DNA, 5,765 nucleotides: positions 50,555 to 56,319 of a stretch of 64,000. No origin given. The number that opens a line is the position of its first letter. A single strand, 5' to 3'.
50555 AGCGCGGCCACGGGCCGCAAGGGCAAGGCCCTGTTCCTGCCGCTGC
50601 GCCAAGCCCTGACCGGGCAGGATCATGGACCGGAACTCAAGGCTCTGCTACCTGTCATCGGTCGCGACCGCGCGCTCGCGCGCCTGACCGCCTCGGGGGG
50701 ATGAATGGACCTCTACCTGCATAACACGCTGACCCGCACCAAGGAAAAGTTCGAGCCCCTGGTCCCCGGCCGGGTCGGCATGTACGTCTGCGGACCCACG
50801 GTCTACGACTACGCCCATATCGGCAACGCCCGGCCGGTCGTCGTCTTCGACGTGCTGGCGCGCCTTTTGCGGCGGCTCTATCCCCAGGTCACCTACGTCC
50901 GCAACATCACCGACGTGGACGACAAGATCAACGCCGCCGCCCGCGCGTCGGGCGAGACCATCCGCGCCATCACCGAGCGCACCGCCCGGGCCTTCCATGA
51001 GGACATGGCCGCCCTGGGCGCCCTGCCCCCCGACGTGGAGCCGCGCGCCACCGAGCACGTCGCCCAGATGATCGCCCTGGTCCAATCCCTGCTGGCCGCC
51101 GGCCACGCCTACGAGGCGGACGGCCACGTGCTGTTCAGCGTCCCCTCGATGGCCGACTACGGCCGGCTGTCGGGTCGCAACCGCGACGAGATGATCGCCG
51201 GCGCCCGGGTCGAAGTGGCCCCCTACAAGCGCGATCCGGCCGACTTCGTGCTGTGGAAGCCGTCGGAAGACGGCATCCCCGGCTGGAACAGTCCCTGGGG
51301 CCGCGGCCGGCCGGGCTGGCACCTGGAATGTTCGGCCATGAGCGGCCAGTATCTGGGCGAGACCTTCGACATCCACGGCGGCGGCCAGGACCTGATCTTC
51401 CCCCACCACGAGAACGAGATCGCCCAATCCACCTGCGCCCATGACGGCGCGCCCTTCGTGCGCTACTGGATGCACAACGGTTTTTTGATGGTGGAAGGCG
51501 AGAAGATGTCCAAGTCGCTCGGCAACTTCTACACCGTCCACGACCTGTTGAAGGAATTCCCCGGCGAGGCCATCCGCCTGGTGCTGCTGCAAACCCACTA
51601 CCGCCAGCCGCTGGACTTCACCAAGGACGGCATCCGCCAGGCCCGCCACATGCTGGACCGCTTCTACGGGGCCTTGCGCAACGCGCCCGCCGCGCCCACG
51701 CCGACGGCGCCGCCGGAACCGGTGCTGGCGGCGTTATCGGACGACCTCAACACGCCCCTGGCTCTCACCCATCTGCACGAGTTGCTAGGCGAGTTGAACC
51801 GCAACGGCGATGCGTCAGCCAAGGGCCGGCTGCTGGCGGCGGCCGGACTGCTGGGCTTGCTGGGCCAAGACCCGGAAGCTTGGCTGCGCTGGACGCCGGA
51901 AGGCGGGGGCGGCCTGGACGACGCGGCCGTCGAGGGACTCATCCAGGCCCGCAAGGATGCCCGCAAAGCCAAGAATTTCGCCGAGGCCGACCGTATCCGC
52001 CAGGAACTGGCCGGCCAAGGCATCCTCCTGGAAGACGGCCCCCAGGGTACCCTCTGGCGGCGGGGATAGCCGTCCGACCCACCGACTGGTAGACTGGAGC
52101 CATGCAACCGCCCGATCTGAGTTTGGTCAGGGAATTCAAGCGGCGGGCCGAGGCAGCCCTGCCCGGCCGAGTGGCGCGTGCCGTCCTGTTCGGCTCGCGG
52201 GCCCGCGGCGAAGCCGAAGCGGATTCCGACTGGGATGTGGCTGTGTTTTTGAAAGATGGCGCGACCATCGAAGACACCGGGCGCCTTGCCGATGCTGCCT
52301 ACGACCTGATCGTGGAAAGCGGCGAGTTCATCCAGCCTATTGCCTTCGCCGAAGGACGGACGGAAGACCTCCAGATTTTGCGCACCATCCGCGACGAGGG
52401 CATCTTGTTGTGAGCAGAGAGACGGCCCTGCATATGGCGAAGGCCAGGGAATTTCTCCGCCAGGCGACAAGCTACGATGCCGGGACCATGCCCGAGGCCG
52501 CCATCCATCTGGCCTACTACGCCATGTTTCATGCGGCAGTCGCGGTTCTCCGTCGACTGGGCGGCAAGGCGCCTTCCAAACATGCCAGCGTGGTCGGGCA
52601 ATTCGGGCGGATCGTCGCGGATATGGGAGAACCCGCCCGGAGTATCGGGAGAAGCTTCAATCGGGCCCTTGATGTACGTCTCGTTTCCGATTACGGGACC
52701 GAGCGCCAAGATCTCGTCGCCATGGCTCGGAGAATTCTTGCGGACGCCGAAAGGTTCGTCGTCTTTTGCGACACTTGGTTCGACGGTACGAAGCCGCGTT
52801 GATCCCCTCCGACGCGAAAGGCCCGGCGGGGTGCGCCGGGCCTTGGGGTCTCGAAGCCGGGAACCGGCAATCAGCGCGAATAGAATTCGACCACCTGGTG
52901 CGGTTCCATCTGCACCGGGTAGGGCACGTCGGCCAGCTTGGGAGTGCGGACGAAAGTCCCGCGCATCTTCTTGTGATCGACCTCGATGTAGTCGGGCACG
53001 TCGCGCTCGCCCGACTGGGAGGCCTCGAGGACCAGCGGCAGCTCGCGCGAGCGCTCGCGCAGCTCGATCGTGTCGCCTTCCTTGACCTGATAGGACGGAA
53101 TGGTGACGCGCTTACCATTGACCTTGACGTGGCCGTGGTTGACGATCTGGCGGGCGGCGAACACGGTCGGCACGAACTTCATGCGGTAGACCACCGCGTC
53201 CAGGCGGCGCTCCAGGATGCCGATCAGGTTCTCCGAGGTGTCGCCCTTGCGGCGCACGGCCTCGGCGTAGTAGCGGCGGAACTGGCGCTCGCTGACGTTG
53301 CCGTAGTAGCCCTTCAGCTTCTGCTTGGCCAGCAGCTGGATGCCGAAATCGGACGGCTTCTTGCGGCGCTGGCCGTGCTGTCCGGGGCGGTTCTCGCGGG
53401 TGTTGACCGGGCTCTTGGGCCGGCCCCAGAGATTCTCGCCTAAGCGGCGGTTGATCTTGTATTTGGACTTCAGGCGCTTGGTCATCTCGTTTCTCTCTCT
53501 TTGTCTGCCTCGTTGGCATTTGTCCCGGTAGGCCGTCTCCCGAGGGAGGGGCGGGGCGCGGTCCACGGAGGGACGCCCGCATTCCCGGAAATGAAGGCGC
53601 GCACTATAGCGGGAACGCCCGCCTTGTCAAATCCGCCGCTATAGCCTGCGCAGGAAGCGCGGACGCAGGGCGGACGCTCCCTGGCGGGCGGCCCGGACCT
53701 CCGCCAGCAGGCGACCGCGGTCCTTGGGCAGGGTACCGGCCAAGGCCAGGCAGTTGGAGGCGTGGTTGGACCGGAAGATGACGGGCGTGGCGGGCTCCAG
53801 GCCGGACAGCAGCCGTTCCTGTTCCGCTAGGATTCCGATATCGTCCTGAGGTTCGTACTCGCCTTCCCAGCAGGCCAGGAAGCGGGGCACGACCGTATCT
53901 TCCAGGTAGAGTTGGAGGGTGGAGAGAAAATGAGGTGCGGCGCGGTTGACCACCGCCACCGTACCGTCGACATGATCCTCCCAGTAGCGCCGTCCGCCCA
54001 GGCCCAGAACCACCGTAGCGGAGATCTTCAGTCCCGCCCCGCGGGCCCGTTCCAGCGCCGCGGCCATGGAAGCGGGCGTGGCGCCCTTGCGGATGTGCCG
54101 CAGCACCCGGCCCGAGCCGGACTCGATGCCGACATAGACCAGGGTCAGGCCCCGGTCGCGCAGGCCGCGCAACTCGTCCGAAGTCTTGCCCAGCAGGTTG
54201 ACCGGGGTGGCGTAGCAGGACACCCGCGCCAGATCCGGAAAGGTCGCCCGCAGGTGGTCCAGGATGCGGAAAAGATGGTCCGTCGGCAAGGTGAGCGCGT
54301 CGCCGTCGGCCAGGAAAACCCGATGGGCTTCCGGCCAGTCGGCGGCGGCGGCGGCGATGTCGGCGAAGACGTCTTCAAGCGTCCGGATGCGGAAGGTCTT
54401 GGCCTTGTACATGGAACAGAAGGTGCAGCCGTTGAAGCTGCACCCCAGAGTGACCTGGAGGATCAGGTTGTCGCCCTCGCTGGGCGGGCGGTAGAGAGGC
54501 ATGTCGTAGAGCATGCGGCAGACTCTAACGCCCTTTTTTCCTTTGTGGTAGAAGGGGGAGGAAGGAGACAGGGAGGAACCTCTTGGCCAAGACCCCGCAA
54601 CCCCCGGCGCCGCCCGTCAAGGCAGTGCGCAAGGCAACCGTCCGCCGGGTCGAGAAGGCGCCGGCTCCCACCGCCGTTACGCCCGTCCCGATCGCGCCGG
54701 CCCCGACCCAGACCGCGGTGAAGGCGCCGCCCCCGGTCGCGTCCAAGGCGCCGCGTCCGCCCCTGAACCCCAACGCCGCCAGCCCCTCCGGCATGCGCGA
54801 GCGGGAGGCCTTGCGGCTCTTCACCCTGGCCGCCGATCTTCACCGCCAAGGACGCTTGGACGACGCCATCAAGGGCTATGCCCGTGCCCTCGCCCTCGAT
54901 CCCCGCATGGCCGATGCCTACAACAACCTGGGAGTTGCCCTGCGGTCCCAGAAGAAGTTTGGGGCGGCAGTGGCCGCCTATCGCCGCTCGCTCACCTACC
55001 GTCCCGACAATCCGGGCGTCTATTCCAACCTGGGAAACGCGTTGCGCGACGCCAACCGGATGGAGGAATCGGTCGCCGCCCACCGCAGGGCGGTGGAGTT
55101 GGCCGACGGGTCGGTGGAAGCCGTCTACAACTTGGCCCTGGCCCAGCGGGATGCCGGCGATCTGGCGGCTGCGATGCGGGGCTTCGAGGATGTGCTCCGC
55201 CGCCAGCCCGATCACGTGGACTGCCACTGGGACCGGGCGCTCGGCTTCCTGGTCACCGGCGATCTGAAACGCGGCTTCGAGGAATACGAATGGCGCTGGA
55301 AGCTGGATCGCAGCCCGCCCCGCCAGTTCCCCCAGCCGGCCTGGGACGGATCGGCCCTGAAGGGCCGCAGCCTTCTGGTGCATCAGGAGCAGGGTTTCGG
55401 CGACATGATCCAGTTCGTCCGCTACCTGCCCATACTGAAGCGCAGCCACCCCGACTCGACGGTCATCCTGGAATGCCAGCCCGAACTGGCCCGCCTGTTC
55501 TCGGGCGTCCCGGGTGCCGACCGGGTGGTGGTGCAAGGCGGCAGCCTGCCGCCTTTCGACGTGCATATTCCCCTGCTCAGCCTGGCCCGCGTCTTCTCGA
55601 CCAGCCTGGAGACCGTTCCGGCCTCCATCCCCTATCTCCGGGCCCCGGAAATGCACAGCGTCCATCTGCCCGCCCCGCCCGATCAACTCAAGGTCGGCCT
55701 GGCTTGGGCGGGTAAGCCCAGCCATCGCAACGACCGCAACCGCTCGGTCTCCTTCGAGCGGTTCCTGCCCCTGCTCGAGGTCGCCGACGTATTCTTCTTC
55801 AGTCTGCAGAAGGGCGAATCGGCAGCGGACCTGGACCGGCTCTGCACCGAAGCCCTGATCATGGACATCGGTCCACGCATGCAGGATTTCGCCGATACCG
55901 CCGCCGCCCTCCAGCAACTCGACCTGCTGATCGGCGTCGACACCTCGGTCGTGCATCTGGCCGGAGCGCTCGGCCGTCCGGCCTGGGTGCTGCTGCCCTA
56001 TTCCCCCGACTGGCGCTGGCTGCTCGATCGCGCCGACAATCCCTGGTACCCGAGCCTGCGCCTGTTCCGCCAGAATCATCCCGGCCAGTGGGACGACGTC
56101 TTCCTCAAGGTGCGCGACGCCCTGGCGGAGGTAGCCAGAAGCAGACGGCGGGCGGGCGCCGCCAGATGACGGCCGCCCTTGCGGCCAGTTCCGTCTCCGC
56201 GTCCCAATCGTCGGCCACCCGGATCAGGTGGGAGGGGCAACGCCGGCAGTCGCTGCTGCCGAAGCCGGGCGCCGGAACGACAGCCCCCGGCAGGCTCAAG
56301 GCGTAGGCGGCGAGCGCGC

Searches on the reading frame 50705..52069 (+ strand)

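Call 75: search_protein_families(library=pfam, proteins=[window:50705-52069:+], max_evalue=1e-8)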
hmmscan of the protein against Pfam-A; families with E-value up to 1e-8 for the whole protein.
window:50705-52069:+ (454 aa): 3 families
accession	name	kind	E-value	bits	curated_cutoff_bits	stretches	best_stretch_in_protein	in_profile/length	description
PF01406.26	tRNA-synt_1e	-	3.1e-125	418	27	1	16-314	2-300/301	tRNA synthetases class I (C) catalytic domain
PF09334.17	tRNA-synt_1g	-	2.5e-10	40.1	20.1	0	250-306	310-367/391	tRNA synthetases class I (M)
PF09190.17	DALR_2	-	3.6e-10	40.7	22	1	341-386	3-49/57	DALR domain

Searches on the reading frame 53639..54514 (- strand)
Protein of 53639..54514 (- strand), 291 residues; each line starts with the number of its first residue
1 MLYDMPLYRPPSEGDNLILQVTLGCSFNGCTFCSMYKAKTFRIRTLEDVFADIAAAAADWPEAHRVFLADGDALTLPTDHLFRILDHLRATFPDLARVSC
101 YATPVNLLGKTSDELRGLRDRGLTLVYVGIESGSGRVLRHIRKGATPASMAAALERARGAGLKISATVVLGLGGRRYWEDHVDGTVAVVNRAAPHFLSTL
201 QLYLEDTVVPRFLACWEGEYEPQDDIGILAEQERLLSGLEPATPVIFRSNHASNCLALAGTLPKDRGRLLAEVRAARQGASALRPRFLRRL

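Call 75: search_protein_families(library=pfam, proteins=[window:53639-54514:-], max_evalue=1e-8)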
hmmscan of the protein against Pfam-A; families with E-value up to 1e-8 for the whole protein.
window:53639-54514:- (291 aa): 1 family
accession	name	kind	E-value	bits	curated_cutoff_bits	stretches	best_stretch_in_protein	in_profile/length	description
PF04055.27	Radical_SAM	-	2.5e-17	64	29.5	1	20-173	2-153/166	Radical SAM superfamily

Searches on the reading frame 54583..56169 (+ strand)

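Call 75: search_protein_families(library=pfam, proteins=[window:54583-56169:+], max_evalue=1e-8)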
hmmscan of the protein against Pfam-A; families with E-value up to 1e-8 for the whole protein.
window:54583-56169:+ (528 aa): 10 families
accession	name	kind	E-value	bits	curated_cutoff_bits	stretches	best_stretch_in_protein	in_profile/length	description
PF00515.34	TPR_1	-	3.3e-22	77.8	27.8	0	110-143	1-34/34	Tetratricopeptide repeat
PF13414.12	TPR_11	-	8.4e-22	77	26.8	0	86-120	4-38/42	TPR repeat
PF07719.23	TPR_2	-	4e-18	64.4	27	0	110-143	1-34/34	Tetratricopeptide repeat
PF13181.12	TPR_8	-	3.9e-15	55.1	25.7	0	110-143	1-34/34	Tetratricopeptide repeat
PF13432.12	TPR_16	-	6.2e-15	55.8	32.7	1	82-144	3-65/65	Tetratricopeptide repeat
PF13431.12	TPR_17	-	3.6e-12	46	24.4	0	99-130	2-33/34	Tetratricopeptide repeat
PF13424.12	TPR_12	-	1.1e-11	45.2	30.1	0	81-139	8-74/77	Tetratricopeptide repeat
PF14559.12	TPR_19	-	1.9e-09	38.1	25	0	121-164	2-45/68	Tetratricopeptide repeat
PF13374.12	TPR_10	-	2.6e-09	37.2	27.5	0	110-138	2-30/42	Tetratricopeptide repeat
PF13176.12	TPR_7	-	3.1e-09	36.6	27.9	0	147-174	2-29/36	Tetratricopeptide repeat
